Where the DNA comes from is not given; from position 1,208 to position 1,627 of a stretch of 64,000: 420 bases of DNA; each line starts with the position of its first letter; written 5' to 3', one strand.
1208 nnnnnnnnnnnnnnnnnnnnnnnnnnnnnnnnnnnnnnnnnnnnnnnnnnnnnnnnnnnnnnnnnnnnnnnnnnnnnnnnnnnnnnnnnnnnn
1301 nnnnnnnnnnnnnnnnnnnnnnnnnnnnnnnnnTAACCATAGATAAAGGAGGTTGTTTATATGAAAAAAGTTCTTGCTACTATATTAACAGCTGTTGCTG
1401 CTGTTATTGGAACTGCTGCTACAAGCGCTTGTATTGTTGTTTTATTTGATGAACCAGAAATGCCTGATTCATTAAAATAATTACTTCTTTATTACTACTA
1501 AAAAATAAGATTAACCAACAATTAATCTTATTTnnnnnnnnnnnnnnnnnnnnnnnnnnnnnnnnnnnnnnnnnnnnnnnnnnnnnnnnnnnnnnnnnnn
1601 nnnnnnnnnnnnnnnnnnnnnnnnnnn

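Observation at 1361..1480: Unannotated 39-aa AgrD propeptide gene and predicted cyclic autoinducer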

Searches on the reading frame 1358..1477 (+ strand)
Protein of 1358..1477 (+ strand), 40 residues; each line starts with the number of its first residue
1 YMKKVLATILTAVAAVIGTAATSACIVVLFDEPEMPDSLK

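Call 3: search_protein_families(library=pfam, proteins=[window:1361-1477:+], max_evalue=1)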
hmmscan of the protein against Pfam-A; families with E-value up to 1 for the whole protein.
window:1361-1477:+ (39 aa): 2 families
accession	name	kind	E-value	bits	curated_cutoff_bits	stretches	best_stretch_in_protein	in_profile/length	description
PF05931.16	AgrD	-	0.00065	20.1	22.7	1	9-38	11-40/45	Staphylococcal AgrD protein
PF20096.4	DUF6486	-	0.44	10.7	22.7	1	3-19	11-27/31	Family of unknown function (DUF6486)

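Call 4: search_protein_families(library=ncbifam, proteins=[window:1361-1477:+], max_evalue=1)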
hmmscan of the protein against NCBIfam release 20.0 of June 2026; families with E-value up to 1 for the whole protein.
window:1361-1477:+ (39 aa): 2 families
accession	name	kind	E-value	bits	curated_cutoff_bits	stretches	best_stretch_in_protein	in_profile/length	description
TIGR04223.1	quorum_AgrD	subfamily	4.3e-08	33.1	19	1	4-39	2-37/38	AgrD family cyclic lactone autoinducer peptide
NF033402.1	linaridin_RiPP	subfamily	0.032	14.3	35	1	4-28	31-55/63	linaridin family RiPP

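Call 5: list_cluster_members(proteins=[window:1361-1477:+, window:731-1333:+, window:1537-2835:-, window:2835-3488:-])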
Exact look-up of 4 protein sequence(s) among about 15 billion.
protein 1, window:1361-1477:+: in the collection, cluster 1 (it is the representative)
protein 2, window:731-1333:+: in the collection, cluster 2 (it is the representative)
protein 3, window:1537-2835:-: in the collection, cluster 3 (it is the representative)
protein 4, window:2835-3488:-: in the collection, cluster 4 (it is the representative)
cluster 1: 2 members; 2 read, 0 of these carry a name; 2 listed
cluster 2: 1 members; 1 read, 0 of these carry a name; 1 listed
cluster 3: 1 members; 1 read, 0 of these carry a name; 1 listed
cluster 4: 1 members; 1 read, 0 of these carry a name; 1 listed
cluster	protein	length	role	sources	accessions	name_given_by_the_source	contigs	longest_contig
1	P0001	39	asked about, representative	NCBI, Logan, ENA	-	-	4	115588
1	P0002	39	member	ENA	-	-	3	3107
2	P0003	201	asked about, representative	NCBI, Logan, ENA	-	-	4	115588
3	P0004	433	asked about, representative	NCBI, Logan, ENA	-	-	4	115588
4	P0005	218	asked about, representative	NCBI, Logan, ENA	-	-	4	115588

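Call 7: find_homologous_proteins(query=window:1358-1477:+, max_evalue=10)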
Query window:1358-1477:+ (40 aa): 1 proteins with E <= 10 among 1 candidates.
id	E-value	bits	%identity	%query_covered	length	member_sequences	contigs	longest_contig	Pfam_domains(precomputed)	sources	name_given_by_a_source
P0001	1.9e-15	71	100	98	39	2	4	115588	-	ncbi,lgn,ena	-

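Call 8: find_encoding_contigs(protein=window:1361-1477:+, flank=5000, max_places=8)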
Protein window:1361-1477:+ (39 aa): 9 contigs read that carry it; 1 place shown.
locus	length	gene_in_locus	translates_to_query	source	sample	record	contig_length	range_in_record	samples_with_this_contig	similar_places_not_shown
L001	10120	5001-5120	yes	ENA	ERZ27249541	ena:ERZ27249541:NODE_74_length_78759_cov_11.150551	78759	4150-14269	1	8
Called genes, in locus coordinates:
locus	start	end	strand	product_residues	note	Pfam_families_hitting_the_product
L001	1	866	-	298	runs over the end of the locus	-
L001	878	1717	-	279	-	-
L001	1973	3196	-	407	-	PF05257:CHAP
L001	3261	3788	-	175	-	PF02482:Ribosomal_S30AE, PF16321:Ribosom_S30AE_C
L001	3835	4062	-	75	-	PF00313:CSD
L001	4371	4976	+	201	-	PF04647:AgrB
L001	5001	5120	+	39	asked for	-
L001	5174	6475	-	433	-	PF02518:HATPase_c (weak), PF14501:HATPase_c_5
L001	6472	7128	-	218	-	PF00072:Response_reg (weak)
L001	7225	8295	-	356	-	PF00953:Glycos_transf_4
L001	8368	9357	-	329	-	PF00022:Actin, PF06277:EutA (weak), PF06723:MreB_Mbl, PF25216:Volactin (faint), PF00012:HSP70, PF14450:FtsA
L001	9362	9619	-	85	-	PF12116:SpoIIID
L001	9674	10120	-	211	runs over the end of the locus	PF01551:Peptidase_M23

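Call 57: predict_structure(alignment_id=A4)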
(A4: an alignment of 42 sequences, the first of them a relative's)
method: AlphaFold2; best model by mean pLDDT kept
length: 218 residues; sequences in the alignment: 42
mean_pLDDT: 83.5   pTM: 0.67
mean pLDDT of the five models: 83.5, 83.1, 82.8, 81.4, 77.4
residues with pLDDT >= 90: 104; 70-90: 80; 50-70: 12; < 50: 22
segments of 3 or more residues with pLDDT < 50: 95-103, 208-218
pLDDT, mean of each block of 10 residues (from residue 1): 94 95 89 95 94 91 87 87 84 47 67 85 79 85 90 94 93 93 88 93 60 38
secondary structure, 60 per line:
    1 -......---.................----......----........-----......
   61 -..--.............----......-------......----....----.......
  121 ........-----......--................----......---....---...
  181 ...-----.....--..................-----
elements in order: E2-7 H11-27 E32-37 H42-49 E55-60 H68-78 E83-88 H96-101 E106-109 H114-128 E134-139 E142-147 E151-157 E162-167 E171-174 H178-183 E189-193 E196-199 H200-213

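Call 59: fold_search(model_id=the predicted structure, library=pdb)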
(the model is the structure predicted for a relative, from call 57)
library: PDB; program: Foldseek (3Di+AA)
matches with E <= 10: 1227; with E <= 0.001: 102
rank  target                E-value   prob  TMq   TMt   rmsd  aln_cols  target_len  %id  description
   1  4cbv_C                5.0e-11  1.00  0.53  0.46  13.0       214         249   20  X-ray structure of full-length ComE from Streptococcus pneumoniae. (released 2014-02-12)
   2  4cbv_A                2.7e-10  1.00  0.52  0.45  13.0       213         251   21  X-ray structure of full-length ComE from Streptococcus pneumoniae. (released 2014-02-12)
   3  4cbv_F                2.7e-10  1.00  0.54  0.48  10.1       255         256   19  X-ray structure of full-length ComE from Streptococcus pneumoniae. (released 2014-02-12)
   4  4cbv_E                5.0e-10  1.00  0.52  0.46  12.9       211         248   21  X-ray structure of full-length ComE from Streptococcus pneumoniae. (released 2014-02-12)
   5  4cbv_D                7.3e-10  1.00  0.51  0.46   7.1       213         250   21  X-ray structure of full-length ComE from Streptococcus pneumoniae. (released 2014-02-12)
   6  3crn_A                3.5e-06  1.00  0.47  0.74   2.9       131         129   20  Crystal structure of response regulator receiver domain protein (CheY-like) from Methanospirillum hungatei JF-1 (released 2008-04-22)
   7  3jte                  6.1e-06  1.00  0.50  0.82   2.7       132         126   24  Crystal structure of response regulator receiver domain Protein from clostridium thermocellum (released 2009-09-22)
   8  3crn_B                1.6e-05  1.00  0.48  0.78   2.9       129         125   20  Crystal structure of response regulator receiver domain protein (CheY-like) from Methanospirillum hungatei JF-1 (released 2008-04-22)
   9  28tm_B                1.8e-05  1.00  0.45  0.84   3.1       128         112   13  Structure of an uncharacterized Rossmann fold protein from Homo sapiens (released 2026-03-11)
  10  28tm_A                2.0e-05  1.00  0.45  0.83   3.4       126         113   14  Structure of an uncharacterized Rossmann fold protein from Homo sapiens (released 2026-03-11)
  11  28tm_D                3.5e-05  1.00  0.43  0.84   4.0       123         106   13  Structure of an uncharacterized Rossmann fold protein from Homo sapiens (released 2026-03-11)
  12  3a0u                  3.5e-05  1.00  0.45  0.82   2.6       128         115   25  Crystal structure of response regulator protein TrrA (TM1360) from Thermotoga maritima in complex with Mg(2+)-BeF (wild  (released 2009-10-20)
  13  3cu5_B                6.6e-05  1.00  0.49  0.79   2.7       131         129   17  Crystal structure of a two component transcriptional regulator AraC from Clostridium phytofermentans ISDg (released 2008-05-06)
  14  1zy2_A                6.6e-05  1.00  0.46  0.68   3.0       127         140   20  Crystal structure of the phosphorylated receiver domain of the transcription regulator NtrC1 from Aquifex aeolicus (released 2005-08-16)
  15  3nnn_A                8.4e-05  1.00  0.46  0.78   2.8       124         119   21  BeF3 Activated DrrD Receiver Domain (released 2010-08-11)
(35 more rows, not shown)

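Call 72: search_protein_representatives(protein=window:1361-1477:+)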
Query: 39 residues. Proteins with E-value up to 0.001 (for the whole library): 18; up to 1e-10: 0; up to 1e-30: 0. The best 18 are listed.
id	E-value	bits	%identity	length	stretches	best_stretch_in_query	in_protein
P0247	8.9e-08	46.6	66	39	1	1-38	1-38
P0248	1.3e-07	46.1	66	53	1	1-38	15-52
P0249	1.6e-07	45.8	61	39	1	1-38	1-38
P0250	3.5e-07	44.8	-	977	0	-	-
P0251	2.7e-06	42.1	61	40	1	1-38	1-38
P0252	6.3e-06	41.0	61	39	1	1-38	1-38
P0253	7.3e-06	40.8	52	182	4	18-35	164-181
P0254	1.4e-05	40.0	46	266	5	17-38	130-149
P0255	1.1e-04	37.3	57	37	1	1-35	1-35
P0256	1.3e-04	37.1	45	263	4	17-36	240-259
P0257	1.4e-04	36.9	65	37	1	5-38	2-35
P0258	2.3e-04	36.4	53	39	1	1-38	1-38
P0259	3.6e-04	35.7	50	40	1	1-38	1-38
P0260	4.5e-04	35.5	59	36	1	1-34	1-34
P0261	5.0e-04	35.3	-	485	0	-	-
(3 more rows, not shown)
